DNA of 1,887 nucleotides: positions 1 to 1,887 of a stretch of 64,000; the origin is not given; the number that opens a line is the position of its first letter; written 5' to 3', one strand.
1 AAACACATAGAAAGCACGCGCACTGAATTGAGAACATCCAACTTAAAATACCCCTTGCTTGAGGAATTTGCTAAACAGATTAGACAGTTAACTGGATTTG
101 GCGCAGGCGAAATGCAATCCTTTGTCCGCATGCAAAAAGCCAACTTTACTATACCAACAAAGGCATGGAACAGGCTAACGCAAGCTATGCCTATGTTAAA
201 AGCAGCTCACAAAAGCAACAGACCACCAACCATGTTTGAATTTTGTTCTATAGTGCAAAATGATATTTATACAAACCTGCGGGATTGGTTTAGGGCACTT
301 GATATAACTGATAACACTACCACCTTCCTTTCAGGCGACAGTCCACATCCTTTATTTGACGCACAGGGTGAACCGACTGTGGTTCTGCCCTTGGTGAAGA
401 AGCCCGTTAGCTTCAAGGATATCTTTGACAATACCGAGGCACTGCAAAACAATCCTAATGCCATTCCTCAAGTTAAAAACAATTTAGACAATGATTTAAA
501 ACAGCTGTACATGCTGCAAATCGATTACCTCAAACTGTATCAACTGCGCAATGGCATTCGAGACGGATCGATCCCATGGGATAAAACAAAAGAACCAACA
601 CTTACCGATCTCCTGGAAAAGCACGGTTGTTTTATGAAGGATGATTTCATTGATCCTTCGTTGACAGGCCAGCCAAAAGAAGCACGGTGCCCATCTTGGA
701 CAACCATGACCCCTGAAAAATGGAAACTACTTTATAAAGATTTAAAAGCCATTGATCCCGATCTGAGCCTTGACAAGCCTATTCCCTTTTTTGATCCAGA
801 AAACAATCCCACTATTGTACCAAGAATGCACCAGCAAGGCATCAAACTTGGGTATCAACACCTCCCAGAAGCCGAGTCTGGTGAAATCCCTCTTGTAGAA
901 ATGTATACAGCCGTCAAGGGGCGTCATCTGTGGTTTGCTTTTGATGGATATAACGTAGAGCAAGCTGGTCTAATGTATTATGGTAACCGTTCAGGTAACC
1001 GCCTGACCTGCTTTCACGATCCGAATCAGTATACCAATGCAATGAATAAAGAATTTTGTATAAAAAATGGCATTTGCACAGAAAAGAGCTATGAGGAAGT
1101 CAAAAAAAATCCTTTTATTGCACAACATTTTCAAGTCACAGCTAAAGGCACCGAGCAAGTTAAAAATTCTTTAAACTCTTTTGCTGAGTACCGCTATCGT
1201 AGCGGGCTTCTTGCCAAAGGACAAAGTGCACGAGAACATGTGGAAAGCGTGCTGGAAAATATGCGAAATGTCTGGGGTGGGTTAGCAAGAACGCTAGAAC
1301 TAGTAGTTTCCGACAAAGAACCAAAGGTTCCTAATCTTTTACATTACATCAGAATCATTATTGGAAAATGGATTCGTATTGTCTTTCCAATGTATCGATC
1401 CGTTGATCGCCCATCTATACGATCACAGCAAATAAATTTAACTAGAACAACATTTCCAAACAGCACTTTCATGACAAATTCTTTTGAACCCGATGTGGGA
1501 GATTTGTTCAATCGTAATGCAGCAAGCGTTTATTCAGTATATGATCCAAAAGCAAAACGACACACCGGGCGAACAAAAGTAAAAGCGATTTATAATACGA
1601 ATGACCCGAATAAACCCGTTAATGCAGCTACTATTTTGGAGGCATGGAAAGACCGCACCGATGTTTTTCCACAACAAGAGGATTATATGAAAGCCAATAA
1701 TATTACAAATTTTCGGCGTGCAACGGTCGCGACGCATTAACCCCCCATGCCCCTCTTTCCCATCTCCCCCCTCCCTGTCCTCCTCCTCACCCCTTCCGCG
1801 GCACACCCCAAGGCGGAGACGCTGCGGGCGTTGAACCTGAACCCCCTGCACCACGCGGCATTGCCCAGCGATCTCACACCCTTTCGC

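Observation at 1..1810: AT-rich 570-aa orphan gene abutting GC-rich cysG across a sharp compositional boundary with a ~70-nt polypyrimidine tract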

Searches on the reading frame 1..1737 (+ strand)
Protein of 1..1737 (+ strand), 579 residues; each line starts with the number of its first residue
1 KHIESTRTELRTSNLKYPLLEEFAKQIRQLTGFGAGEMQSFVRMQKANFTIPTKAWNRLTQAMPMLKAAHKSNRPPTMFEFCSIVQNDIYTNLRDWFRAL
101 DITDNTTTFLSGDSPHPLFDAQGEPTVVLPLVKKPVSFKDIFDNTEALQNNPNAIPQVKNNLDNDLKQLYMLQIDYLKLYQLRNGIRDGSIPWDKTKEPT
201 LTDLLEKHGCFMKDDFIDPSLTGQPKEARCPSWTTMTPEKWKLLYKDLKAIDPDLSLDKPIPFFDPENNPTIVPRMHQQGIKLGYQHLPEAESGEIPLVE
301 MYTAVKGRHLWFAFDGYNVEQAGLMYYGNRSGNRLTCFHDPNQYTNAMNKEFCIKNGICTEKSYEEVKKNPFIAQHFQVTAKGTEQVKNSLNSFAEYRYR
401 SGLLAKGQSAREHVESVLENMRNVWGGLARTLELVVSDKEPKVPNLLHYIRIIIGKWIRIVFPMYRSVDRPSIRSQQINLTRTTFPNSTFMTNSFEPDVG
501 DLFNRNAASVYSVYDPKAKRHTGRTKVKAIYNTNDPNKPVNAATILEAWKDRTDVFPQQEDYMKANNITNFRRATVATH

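Call 7: search_protein_families(library=pfam, proteins=[window:1-1737:+], max_evalue=0.1)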
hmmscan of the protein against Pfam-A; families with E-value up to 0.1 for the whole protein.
window:1-1737:+ (579 aa): 0 families

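Call 8: search_protein_families(library=ncbifam, proteins=[window:1-1737:+], max_evalue=0.1)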
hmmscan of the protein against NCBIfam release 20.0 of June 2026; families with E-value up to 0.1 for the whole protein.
window:1-1737:+ (579 aa): 0 families

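Call 9: find_homologous_proteins(query=window:1-1737:+)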
Query window:1-1737:+ (579 aa): 1 proteins with E <= 0.001 among 4708 candidates.
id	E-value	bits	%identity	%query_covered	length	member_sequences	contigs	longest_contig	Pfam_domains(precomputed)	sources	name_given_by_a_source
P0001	0.0e+0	1355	100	100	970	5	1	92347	-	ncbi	ncbi:MAG: hypothetical protein ACK59C_05350 [Holosporales bacterium]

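Call 11: find_encoding_contigs(protein=P0001, flank=10000)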
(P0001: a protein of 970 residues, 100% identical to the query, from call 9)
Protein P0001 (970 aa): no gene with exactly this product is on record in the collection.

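Call 12: find_related_loci(query=P0001, collection=genome_contigs, flank=10000)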
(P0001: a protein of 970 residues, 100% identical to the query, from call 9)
Query P0001 (970 aa) in genome_contigs; peptide patterns used: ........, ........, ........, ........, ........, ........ (x = any residue, [..] = any of these).
22 stretches matched a pattern, but none encodes a relative of the query by tblastn (E <= 1e-3).

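Call 16: search_solved_structures(query=P0001, max_evalue=10)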
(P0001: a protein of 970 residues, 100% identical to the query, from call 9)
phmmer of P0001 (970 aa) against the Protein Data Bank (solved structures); distinct sequences matched with E-value up to 10: 3.
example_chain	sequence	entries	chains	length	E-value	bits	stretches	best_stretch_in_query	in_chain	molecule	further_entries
8jxg_D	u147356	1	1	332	0.022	15.7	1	220-310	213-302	rat RAP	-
3zoq_A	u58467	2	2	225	0.33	11.9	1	476-535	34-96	URACIL-DNA GLYCOSYLASE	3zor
5waq_A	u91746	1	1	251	0.59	11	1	848-889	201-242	Outer membrane protein assembly factor BamD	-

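Call 17: search_protein_families(library=pfam, proteins=[P0001], max_evalue=10)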
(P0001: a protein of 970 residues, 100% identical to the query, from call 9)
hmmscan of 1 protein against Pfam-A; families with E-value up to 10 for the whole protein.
P0001 (970 aa): 0 families

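Call 36: search_protein_representatives(protein=P0001)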
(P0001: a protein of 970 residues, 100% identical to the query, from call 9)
Query: 970 residues. Proteins with E-value up to 0.001 (for the whole library): 9; up to 1e-10: 6; up to 1e-30: 3. The best 9 are listed.
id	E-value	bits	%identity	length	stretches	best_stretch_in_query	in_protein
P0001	0.0e+00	2270.7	100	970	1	1-970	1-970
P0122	2.1e-185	634.7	39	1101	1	1-963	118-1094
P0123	2.5e-32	128.2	25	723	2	128-540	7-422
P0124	8.1e-17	76.8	24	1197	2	2-670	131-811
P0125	1.2e-14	69.6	24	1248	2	20-519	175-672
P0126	1.3e-12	62.9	23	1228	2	65-580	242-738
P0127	4.6e-07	44.5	22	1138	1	55-368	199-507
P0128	6.3e-05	37.5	23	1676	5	179-269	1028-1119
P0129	8.7e-04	33.7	21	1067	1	76-384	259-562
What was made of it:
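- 1..1740 (+): 3' 580 codons of the 'big' gene, P0001/P0130 allele type. The full gene is about 1100 aa and its 5' part lies upstream of the window. It is AT-rich (GC 0.41, GC3 0.37). Family of only 9 representatives among 1.84 billion proteins (call 36).
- On Allelic (cassette) replacement locus, MME-like / idiomorph-like: The window's allele is closest to P0122 from a distant lineage (call 36).
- There are no homologs outside a handful of metagenomic proteins (calls 9, 36).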

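Call 37: predict_structure(protein=P0001)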
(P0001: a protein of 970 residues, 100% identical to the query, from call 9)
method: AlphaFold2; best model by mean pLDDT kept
length: 970 residues; sequences in the alignment: 1
mean_pLDDT: 33.9   pTM: 0.22
mean pLDDT of the five models: 33.9, 28.2, 26.5, 25.9, 24.9
residues with pLDDT >= 90: 0; 70-90: 0; 50-70: 6; < 50: 964
segments of 3 or more residues with pLDDT < 50: 1-597, 599-750, 757-970
pLDDT, mean of each block of 10 residues (from residue 1): 35 40 39 41 36 38 39 39 40 40 37 36 37 32 30 29 32 39 42 36 29 24 30 37 41 37 34 36 33 37 42 39 42 38 34 33 29 29 30 32 32 37 35 31 35 38 35 34 31 24 26 30 28 36 37 34 31 35 40 46 33 32 39 47 39 34 28 26 25 24 26 28 29 36 45 49 34 35 31 35 39 39 37 37 35 28 28 24 25 27 25 25 30 33 28 27 24
secondary structure, 60 per line:
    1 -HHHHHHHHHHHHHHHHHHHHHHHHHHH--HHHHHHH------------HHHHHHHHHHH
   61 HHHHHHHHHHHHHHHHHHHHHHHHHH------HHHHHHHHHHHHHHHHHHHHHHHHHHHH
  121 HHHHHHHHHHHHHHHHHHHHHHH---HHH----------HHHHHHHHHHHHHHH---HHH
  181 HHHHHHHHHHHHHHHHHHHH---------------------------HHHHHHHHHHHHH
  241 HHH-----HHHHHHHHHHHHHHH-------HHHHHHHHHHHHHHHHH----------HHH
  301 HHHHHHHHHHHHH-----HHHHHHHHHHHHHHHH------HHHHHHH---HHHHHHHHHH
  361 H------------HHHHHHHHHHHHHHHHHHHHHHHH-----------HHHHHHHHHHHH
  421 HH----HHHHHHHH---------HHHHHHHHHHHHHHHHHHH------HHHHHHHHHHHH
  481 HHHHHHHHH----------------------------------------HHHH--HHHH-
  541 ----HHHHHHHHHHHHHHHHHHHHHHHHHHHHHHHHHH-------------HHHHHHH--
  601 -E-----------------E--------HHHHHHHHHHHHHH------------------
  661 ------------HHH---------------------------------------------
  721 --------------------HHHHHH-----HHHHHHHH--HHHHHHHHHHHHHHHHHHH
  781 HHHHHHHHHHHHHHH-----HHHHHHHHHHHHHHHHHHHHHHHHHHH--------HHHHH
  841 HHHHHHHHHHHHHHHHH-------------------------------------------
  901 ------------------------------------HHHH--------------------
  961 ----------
elements in order (helices of 4 or more, strands of 3 or more residues): H2-28 H31-37 H50-86 H93-143 H160-174 H178-200 H228-243 H249-263 H271-287 H298-313 H319-334 H341-347 H351-361 H374-397 H409-422 H427-434 H444-462 H469-489 H530-533 H536-539 H545-578 H592-598 H629-642 H741-746 H752-759 H762-795 H801-827 H836-857 H937-940
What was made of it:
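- Tried and rejected: Single-sequence AlphaFold failed (pLDDT 34, call 37).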

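Call 38: find_encoding_contigs(protein=P0122, flank=10000)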
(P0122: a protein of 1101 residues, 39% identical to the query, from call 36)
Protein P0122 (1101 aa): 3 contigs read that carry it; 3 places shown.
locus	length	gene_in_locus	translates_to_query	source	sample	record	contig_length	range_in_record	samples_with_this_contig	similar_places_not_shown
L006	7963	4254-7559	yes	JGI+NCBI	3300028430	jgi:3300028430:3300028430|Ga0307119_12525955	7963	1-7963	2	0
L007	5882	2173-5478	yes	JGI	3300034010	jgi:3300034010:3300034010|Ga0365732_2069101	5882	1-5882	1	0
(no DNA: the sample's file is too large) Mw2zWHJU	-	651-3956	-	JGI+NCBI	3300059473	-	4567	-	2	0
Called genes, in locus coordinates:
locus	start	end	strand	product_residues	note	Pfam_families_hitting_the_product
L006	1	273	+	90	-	?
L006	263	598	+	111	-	PF01934:HepT-like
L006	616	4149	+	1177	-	PF27156:RP005_N, PF14691:Fer4_20 (faint), PF07992:Pyr_redox_2 (weak)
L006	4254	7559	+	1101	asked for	-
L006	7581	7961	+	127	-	?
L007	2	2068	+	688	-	?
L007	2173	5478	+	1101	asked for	-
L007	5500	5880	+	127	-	?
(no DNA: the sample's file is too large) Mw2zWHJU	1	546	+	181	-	?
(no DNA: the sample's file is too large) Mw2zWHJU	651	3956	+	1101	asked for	-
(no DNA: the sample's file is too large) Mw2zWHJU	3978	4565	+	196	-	?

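Call 43: find_homologous_proteins(query=A2, max_evalue=0.001)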
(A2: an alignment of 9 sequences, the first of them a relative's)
Query A2 (9 sequences) (970 aa, profile of the alignment): 1 proteins with E <= 0.001 among 7160 candidates.
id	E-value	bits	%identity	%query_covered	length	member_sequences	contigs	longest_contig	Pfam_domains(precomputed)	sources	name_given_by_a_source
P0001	0.0e+0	1171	100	100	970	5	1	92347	-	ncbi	ncbi:MAG: hypothetical protein ACK59C_05350 [Holosporales bacterium]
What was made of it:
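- Tried and rejected: Word-indexed protein searches with the ORF and with the family alignment returned only the source protein (calls 9, 43).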

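Call 44: search_solved_structures(query=A2, max_evalue=10)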
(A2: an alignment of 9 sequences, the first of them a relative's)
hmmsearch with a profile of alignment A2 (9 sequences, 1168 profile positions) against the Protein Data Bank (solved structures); distinct sequences matched with E-value up to 10: 0.
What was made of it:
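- Tried and rejected: A profile search against PDB sequences gave nothing (call 44).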

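Call 48: find_encoding_contigs(protein=P0125, flank=10000, max_places=3)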
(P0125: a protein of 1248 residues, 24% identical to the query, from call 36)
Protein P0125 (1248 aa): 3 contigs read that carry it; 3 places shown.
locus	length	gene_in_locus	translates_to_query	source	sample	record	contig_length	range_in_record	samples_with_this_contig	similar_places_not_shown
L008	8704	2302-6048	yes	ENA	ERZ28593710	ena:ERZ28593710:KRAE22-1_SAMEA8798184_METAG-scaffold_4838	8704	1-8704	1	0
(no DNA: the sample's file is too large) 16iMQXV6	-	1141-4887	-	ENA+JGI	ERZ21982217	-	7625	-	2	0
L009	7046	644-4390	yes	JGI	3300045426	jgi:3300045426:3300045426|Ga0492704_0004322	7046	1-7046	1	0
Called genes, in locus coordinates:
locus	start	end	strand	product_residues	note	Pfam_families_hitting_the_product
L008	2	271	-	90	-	?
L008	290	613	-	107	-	-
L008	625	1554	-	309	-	PF01795:Methyltransf_5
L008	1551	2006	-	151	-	PF02381:MraZ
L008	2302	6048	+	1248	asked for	-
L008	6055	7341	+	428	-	PF13241:NAD_binding_7, PF14824:Sirohm_synth_M, PF10414:CysG_dimeriser, PF00590:TP_methylase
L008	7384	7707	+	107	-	PF13473:Cupredoxin_1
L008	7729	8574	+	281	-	PF03239:FTR1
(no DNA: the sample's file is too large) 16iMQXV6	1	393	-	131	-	?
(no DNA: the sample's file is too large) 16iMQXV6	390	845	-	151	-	PF02381:MraZ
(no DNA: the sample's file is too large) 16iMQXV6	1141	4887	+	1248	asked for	-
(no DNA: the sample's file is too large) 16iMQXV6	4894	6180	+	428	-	PF13241:NAD_binding_7, PF14824:Sirohm_synth_M, PF10414:CysG_dimeriser, PF00590:TP_methylase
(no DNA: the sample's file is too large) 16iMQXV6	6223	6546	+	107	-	PF13473:Cupredoxin_1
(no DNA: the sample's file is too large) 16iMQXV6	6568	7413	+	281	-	PF03239:FTR1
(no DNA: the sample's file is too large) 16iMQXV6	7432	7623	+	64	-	?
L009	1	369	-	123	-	?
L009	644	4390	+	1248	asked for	-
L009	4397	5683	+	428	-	PF13241:NAD_binding_7, PF14824:Sirohm_synth_M, PF10414:CysG_dimeriser, PF00590:TP_methylase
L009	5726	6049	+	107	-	PF13473:Cupredoxin_1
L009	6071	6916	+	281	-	PF03239:FTR1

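Call 49: find_encoding_contigs(protein=P0127, flank=10000, max_places=3)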
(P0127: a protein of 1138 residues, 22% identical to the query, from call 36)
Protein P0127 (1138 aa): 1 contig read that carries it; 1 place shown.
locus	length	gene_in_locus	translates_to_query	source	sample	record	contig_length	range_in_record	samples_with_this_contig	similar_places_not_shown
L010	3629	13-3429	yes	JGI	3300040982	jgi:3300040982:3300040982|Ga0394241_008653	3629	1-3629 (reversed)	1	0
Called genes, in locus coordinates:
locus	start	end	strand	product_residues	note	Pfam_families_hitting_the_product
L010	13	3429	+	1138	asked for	-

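Call 52: find_related_loci(query=P0001, collection=metagenome_contigs, flank=10000)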
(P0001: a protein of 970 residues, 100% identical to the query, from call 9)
Query P0001 (970 aa) in metagenome_contigs; peptide patterns used: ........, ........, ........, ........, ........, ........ (x = any residue, [..] = any of these).
138 stretches matched a pattern, but none encodes a relative of the query by tblastn (E <= 1e-3).

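Call 56: list_cluster_members(proteins=[P0001, P0125, P0122])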
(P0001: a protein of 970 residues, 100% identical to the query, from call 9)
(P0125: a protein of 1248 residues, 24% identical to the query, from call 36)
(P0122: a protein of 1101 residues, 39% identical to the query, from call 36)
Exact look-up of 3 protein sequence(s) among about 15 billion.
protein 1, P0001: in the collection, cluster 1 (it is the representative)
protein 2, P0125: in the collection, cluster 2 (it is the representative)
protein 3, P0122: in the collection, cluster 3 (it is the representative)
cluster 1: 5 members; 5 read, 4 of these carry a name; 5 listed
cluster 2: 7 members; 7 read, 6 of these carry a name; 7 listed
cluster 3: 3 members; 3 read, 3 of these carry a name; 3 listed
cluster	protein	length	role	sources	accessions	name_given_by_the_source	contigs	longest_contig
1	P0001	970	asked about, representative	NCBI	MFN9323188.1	MAG: hypothetical protein ACK59C_05350 [Holosporales bacterium]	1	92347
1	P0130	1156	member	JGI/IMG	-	hypothetical protein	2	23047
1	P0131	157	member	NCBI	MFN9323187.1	MAG: hypothetical protein ACK59C_05345 [Holosporales bacterium]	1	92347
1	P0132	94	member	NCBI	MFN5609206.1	MAG: hypothetical protein ACK48E_05575, partial [Holosporales bacterium]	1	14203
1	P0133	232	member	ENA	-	-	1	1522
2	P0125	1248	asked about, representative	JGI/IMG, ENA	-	hypothetical protein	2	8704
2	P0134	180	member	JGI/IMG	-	hypothetical protein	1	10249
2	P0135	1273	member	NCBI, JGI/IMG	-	hypothetical protein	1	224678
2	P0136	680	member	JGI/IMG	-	hypothetical protein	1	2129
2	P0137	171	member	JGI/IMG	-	hypothetical protein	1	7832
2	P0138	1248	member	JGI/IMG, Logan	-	hypothetical protein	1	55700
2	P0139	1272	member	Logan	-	-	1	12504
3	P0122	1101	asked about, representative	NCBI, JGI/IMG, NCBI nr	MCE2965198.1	MAG: hypothetical protein LW855_05340 [Alphaproteobacteria bacterium] | hypothetical protein | hypothetical protein [Alphaproteobacteria bacterium]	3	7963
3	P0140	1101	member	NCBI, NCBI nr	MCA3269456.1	MAG: hypothetical protein INF44_03790 [Thalassospira sp.] | hypothetical protein [Thalassospira sp.]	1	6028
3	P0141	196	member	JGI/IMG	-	hypothetical protein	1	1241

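Call 57: find_encoding_contigs(protein=P0130, flank=10000, max_places=4)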
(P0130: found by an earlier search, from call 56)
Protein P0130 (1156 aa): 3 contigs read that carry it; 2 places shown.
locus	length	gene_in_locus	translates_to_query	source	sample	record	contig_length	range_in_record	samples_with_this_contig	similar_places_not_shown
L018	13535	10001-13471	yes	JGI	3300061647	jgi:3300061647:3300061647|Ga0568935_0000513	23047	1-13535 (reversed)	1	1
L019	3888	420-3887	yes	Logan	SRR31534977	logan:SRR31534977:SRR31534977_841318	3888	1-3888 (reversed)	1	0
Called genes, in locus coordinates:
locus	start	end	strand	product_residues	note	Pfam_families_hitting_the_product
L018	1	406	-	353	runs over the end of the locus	PF00926:DHBP_synthase, PF00925:GTP_cyclohydro2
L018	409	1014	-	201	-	PF00677:Lum_binding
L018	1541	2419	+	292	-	PF17827:PrmC_N, PF05175:MTS, PF06325:PrmA (weak), PF13649:Methyltransf_25 (weak), PF13847:Methyltransf_31, PF01170:UPF0020 (weak)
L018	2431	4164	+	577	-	PF03485:Arg_tRNA_synt_N, PF00750:tRNA-synt_1d, PF00133:tRNA-synt_1 (faint), PF01406:tRNA-synt_1e (faint), PF09334:tRNA-synt_1g (faint), PF05746:DALR_1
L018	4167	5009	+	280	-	PF05036:SPOR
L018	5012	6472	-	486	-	PF01225:Mur_ligase, PF08245:Mur_ligase_M, PF02875:Mur_ligase_C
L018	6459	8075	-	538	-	PF03717:PBP_dimer, PF00905:Transpeptidase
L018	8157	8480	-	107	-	-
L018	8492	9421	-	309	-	PF01795:Methyltransf_5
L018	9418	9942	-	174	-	PF02381:MraZ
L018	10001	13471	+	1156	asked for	-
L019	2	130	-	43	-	?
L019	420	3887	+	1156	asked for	?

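Call 63: predict_structure(alignment_id=A3)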
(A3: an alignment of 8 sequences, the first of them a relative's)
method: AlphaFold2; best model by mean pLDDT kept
length: 970 residues; sequences in the alignment: 8
mean_pLDDT: 57.7   pTM: 0.44
mean pLDDT of the five models: 57.7, 55.5, 53.6, 53.5, 47.8
residues with pLDDT >= 90: 11; 70-90: 329; 50-70: 266; < 50: 364
segments of 3 or more residues with pLDDT < 50: 40-70, 178-181, 208-213, 245-248, 293-313, 339-349, 363-368, 494-521, 535-557, 606-617, 663-729, 779-796, 827-905, 921-970
pLDDT, mean of each block of 10 residues (from residue 1): 84 90 79 57 36 42 41 60 73 86 84 76 75 80 71 55 57 53 60 72 57 65 81 79 54 54 63 77 71 42 41 59 74 61 41 59 51 57 67 78 62 69 62 57 79 86 82 84 79 41 34 36 69 53 32 45 83 87 73 86 57 46 67 88 85 76 39 25 30 24 31 29 37 78 88 84 71 52 38 47 70 69 51 30 27 23 23 25 26 25 49 63 37 29 35 34 30
secondary structure, 60 per line:
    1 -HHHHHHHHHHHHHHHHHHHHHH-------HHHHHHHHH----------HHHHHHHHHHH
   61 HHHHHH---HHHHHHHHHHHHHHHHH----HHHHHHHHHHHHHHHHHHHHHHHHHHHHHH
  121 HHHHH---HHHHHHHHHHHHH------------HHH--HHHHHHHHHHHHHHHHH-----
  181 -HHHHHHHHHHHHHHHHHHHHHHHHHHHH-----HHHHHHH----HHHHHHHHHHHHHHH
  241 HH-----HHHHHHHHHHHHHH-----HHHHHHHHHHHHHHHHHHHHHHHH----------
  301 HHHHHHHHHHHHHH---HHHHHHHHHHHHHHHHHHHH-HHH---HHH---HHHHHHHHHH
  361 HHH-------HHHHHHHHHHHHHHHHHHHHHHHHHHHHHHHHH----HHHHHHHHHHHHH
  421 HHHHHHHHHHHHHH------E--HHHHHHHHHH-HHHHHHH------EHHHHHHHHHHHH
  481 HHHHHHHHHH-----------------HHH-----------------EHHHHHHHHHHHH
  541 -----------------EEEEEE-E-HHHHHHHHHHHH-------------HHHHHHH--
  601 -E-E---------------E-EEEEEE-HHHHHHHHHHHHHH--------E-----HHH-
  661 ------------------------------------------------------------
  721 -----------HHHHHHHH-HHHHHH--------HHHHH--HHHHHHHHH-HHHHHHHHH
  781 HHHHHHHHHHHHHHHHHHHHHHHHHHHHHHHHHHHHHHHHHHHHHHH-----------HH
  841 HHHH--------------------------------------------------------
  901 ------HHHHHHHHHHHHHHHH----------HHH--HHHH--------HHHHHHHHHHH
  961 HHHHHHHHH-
elements in order (helices of 4 or more, strands of 3 or more residues): H2-23 H31-39 H50-66 H70-86 H91-125 H129-141 H159-175 H182-209 H215-221 H226-242 H248-261 H267-290 H301-314 H318-337 H351-363 H371-403 H408-434 H444-453 H455-461 H469-490 H529-540 E558-563 H567-578 H592-598 E622-627 H629-642 H732-739 H741-746 H755-759 H762-770 H772-827 H839-844 H907-922 H938-941 H950-969
